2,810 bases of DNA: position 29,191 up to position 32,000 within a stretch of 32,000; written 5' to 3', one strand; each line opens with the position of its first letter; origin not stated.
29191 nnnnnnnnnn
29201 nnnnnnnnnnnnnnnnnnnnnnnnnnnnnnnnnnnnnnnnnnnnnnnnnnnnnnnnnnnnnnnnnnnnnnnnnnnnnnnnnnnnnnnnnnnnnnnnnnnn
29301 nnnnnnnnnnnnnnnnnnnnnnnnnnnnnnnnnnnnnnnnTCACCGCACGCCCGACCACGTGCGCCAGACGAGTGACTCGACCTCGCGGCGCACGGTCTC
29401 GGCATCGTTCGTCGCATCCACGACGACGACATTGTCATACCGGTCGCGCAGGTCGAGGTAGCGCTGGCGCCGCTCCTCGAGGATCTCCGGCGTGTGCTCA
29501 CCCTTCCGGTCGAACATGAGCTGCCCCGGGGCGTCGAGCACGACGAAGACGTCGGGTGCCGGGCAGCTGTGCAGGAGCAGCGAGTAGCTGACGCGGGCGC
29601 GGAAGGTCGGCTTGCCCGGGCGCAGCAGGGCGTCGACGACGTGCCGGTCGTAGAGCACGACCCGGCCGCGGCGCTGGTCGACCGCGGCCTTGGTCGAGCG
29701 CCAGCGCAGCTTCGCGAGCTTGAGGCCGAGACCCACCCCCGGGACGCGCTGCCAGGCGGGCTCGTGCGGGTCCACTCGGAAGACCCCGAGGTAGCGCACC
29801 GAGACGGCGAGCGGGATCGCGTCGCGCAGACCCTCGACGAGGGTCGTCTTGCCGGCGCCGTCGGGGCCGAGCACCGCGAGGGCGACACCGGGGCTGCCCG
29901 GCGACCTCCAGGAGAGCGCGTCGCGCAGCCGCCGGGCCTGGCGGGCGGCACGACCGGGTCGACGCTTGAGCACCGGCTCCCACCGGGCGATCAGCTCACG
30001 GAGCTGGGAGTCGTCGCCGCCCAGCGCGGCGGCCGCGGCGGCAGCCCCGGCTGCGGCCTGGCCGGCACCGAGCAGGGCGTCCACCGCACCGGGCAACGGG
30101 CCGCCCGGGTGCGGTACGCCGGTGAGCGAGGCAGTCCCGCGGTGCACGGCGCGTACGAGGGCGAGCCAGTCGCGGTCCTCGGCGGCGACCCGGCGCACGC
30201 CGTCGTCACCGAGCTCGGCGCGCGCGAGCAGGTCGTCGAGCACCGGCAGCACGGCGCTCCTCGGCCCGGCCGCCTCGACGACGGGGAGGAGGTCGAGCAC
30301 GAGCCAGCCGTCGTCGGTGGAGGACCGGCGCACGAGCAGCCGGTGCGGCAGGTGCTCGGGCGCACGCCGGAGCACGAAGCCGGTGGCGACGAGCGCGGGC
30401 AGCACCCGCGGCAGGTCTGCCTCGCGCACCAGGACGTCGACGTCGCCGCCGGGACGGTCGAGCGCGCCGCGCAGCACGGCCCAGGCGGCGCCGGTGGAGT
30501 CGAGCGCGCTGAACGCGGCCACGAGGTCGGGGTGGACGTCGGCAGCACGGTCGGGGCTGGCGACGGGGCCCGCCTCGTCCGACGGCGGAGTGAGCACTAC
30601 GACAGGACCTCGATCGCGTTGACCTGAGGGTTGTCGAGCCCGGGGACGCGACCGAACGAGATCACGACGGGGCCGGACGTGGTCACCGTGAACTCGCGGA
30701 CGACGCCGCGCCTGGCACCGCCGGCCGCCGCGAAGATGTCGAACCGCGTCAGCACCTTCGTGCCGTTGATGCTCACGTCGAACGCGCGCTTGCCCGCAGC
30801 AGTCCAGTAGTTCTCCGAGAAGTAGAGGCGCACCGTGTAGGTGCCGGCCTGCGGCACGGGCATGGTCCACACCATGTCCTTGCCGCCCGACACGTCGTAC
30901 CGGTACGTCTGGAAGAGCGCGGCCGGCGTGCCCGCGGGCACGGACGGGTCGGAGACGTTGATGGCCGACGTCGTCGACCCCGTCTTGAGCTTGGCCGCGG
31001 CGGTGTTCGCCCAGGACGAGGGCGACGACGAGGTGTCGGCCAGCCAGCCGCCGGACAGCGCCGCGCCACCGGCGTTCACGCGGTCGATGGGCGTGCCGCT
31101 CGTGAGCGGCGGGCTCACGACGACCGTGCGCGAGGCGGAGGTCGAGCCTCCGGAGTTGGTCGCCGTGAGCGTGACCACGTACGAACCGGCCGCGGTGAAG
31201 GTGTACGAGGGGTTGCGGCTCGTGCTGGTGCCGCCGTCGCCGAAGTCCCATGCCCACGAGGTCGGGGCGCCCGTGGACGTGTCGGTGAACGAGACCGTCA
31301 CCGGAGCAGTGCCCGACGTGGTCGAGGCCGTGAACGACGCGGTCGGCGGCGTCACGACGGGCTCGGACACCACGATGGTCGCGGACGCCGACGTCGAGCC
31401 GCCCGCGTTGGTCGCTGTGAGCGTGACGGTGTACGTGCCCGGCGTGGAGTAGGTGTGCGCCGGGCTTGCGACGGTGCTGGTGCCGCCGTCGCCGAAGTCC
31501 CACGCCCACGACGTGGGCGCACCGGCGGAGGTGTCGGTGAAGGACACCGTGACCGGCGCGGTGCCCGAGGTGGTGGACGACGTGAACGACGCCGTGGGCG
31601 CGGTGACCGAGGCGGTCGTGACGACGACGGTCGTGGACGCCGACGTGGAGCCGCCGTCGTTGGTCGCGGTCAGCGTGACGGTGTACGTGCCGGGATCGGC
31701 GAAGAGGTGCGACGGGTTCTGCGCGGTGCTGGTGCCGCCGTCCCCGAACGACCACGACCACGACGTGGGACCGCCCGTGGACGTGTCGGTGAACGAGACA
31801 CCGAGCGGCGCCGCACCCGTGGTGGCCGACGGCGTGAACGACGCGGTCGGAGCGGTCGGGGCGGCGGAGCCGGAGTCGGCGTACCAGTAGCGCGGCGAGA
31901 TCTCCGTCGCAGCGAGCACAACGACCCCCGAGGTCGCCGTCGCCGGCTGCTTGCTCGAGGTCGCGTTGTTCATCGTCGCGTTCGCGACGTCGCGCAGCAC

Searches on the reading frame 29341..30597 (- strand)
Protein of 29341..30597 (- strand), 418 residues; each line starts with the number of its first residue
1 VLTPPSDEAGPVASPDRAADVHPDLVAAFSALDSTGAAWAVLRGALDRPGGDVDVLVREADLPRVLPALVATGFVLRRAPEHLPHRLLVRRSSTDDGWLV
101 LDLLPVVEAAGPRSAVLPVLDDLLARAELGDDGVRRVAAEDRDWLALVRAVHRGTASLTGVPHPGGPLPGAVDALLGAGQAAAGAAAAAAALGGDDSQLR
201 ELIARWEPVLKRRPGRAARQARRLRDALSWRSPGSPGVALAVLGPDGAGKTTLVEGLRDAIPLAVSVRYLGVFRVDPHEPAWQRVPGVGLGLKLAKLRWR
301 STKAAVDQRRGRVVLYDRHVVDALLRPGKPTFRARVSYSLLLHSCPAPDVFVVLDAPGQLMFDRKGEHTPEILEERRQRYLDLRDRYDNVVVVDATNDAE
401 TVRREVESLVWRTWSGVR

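Call 10: search_protein_families(library=pfam, proteins=[window:29341-30597:-], max_evalue=0.001)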
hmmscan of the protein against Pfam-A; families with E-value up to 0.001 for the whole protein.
window:29341-30597:- (418 aa): 1 family
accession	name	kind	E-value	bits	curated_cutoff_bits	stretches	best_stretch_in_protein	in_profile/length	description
PF02223.23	Thymidylate_kin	-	1.6e-05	25.1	27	0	306-405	75-184/185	Thymidylate kinase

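Call 75: search_protein_families(library=ncbifam, proteins=[window:29341-30597:-], max_evalue=0.001)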
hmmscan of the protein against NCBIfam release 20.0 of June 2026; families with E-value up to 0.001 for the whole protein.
window:29341-30597:- (418 aa): 1 family
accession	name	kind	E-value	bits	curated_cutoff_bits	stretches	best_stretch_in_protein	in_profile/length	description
TIGR00041.1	DTMP_kinase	equivalog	6.3e-06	26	83.25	0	308-405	87-195/196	dTMP kinase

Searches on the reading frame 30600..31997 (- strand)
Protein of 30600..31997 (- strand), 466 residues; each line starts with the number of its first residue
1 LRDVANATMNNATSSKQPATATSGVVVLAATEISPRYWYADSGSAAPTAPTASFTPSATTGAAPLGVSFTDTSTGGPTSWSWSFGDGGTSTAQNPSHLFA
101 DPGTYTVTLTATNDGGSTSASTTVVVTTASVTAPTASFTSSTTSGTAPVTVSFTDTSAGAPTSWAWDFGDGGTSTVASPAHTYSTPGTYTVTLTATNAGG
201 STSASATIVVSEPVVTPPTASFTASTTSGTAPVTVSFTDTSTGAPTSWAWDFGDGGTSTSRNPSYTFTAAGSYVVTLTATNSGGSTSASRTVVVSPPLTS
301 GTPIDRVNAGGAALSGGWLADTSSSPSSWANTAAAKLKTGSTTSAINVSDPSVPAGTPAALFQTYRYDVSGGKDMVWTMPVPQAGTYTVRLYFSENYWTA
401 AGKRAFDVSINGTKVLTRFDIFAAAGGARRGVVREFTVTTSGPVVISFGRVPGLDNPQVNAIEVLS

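Call 51: search_protein_families(library=pfam, proteins=[window:30600-31997:-], max_evalue=0.01)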
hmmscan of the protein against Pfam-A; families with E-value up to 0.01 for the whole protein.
window:30600-31997:- (466 aa): 11 families
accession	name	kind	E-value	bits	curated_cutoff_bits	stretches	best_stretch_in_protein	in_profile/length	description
PF18911.6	PKD_4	-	6.4e-59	196.4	27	3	45-127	2-84/85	PKD domain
PF00801.26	PKD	-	2.8e-46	155.8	23.5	3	53-126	3-80/80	PKD domain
PF11721.14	Malectin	-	1e-19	71.6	23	1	307-442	5-133/163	Malectin domain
PF18981.6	InlK_D3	-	1.5e-16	60.7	25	3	99-127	46-74/75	Internalin K domain (D3/D4)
PF07495.19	Y_Y_Y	-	4.2e-06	27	26.6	0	262-290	29-58/65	Y_Y_Y domain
PF12819.13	Malectin_like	-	4.8e-06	26.5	24.5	1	329-464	188-328/331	Malectin-like domain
PF01835.25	MG2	-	0.00012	22.8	32.8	0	144-202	31-89/96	MG2 domain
PF16820.11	PKD_3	-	0.00012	22.3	26.3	0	247-281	34-68/68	PKD-like domain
PF16403.11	Bact_surface_Ig-like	-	0.00039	20.9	27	0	183-204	43-64/71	Bacterial surface protein, Ig-like domain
PF24107.1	DUF7382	-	0.00052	20.3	27.4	0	178-231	9-62/65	Domain of unknown function (DUF7382)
PF11797.14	WxLIP_HBD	-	0.0014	19.1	28.9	0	101-130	103-132/138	WxL Interacting Protein, host binding domain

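Call 75: search_protein_families(library=ncbifam, proteins=[window:30600-31997:-], max_evalue=0.001)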
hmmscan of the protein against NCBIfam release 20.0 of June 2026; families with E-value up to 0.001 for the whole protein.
window:30600-31997:- (466 aa): 5 families
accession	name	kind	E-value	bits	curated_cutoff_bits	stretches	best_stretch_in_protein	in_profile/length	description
TIGR00864.1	PCC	subfamily_domain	1.9e-17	61.1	1861.4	2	163-294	1339-1474/2700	polycystin cation channel protein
NF049877.1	GlucurArabfur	equivalog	1e-09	36.6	1800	1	304-451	1060-1216/1400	beta-d-glucuronidase/beta-L-arabinofuranosidase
NF033932.1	LapB_rpt_80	domain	1.2e-07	31.9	45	0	103-135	1-33/83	LapB repeat-containing protein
NF058578.1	CPR_pilus_PamR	equivalog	2.5e-06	26.6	300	0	161-203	180-230/297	pilus system RbmA-like protein PamR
TIGR03769.1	P_ac_wall_RPT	domain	1.8e-05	25.2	30.9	0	98-125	8-38/41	TIGR03769 domain-containing protein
